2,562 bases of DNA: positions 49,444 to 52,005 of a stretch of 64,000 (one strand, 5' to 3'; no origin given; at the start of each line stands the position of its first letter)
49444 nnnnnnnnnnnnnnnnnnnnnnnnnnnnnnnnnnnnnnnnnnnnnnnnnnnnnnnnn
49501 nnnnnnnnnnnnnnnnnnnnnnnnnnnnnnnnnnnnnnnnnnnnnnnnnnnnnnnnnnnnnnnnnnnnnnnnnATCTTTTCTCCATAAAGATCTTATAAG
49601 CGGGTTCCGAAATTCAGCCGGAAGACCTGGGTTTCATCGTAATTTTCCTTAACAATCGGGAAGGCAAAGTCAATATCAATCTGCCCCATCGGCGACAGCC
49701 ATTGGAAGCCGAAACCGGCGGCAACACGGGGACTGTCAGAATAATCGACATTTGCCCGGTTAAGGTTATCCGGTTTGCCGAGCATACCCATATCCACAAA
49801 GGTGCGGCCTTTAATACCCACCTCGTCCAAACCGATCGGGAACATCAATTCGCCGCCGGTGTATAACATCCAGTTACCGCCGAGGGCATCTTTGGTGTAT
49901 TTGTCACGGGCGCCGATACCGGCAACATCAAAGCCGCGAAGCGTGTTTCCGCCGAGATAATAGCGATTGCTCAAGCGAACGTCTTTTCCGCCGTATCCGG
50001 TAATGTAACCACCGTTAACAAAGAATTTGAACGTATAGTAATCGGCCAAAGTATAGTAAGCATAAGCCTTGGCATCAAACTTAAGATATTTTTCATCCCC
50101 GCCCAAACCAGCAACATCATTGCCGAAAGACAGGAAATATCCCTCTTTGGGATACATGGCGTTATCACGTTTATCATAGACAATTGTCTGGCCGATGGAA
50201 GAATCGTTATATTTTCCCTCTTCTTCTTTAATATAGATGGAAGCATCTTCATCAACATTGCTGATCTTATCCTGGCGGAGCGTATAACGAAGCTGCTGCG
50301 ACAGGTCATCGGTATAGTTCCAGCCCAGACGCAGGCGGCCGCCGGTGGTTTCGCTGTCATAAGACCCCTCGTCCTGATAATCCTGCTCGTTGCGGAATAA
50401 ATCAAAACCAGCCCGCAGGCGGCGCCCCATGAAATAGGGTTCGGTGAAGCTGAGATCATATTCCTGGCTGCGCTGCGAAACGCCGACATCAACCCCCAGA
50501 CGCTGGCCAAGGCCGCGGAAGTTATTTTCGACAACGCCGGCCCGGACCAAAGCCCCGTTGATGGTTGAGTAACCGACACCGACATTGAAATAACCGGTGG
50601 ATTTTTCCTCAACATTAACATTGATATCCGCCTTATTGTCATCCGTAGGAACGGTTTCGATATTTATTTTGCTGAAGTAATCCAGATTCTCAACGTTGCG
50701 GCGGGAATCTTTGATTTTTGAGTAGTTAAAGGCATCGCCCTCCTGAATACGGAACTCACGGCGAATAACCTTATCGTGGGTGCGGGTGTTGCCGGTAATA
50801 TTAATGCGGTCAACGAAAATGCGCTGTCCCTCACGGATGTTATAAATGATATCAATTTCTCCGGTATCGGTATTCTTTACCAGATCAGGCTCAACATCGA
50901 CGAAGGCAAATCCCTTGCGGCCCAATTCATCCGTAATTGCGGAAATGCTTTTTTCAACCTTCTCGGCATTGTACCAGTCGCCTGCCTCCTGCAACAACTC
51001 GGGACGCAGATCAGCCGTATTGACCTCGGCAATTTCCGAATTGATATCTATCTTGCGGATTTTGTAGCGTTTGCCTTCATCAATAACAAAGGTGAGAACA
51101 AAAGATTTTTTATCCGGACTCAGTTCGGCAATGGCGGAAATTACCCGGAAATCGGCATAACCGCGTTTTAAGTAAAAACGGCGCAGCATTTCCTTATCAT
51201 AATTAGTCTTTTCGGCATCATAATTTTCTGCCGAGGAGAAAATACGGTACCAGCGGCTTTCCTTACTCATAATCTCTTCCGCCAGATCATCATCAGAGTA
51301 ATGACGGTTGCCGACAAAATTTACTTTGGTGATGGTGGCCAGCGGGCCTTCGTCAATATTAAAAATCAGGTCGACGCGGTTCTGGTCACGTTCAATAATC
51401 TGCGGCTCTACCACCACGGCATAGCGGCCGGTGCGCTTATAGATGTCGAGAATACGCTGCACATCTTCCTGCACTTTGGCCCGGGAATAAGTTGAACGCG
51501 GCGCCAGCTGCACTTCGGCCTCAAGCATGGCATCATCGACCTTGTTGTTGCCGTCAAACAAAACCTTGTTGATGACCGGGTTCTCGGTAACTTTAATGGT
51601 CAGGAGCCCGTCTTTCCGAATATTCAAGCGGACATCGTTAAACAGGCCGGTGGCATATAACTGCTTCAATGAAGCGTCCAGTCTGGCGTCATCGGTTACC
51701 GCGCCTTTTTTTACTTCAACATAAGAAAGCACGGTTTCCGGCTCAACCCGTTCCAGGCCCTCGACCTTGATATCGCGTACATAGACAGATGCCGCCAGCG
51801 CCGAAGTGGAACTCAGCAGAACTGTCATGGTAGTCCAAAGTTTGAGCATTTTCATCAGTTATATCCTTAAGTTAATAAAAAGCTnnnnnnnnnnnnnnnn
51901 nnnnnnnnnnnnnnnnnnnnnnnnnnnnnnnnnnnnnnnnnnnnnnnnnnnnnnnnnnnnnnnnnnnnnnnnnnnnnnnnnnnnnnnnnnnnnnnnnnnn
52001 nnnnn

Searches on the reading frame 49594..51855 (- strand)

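Call 20: search_protein_families(library=pfam, proteins=[window:49594-51855:-], max_evalue=0.00001)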
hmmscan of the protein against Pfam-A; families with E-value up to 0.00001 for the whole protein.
window:49594-51855:- (753 aa): 3 families
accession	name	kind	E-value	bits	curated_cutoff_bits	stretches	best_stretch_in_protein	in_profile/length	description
PF01103.29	Omp85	-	9.6e-73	245.9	24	1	445-752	1-324/325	Omp85 superfamily domain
PF07244.20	POTRA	-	1.1e-72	241.1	21.3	5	93-170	1-79/79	Surface antigen variable number repeat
PF08478.15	POTRA_1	-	7.3e-07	29.8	23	0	349-398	4-53/69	POTRA domain, FtsQ-type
